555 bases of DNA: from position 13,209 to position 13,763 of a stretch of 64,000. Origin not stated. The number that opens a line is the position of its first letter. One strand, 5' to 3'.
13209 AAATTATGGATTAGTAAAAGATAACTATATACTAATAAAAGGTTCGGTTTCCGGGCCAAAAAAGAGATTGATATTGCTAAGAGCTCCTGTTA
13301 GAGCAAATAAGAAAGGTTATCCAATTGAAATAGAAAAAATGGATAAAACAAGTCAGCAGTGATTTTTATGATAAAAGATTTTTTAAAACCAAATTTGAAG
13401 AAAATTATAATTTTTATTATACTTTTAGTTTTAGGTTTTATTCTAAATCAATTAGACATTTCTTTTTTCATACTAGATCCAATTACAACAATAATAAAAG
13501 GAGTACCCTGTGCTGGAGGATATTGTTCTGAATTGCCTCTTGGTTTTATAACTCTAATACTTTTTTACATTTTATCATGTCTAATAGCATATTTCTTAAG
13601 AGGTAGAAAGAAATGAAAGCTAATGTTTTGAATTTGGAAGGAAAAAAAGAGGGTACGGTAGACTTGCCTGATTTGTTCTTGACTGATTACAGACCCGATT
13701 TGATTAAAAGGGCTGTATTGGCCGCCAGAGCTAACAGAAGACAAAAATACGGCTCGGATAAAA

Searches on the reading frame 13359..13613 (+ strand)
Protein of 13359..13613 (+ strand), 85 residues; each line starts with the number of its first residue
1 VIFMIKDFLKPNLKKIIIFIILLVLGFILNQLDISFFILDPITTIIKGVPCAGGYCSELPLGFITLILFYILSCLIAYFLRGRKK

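Call 3: search_protein_families(library=pfam, proteins=[window:13359-13613:+], max_evalue=1)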
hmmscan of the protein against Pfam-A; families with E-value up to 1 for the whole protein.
window:13359-13613:+ (85 aa): 0 families

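Call 46: search_protein_families(library=ncbifam, proteins=[window:13359-13613:+], max_evalue=1)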
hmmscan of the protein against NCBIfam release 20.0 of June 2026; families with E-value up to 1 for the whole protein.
window:13359-13613:+ (85 aa): 1 family
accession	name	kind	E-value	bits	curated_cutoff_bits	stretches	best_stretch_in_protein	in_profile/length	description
TIGR02972.1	TMAO_torE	equivalog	0.2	11.4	77.75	1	61-74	13-26/49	trimethylamine N-oxide reductase system protein TorE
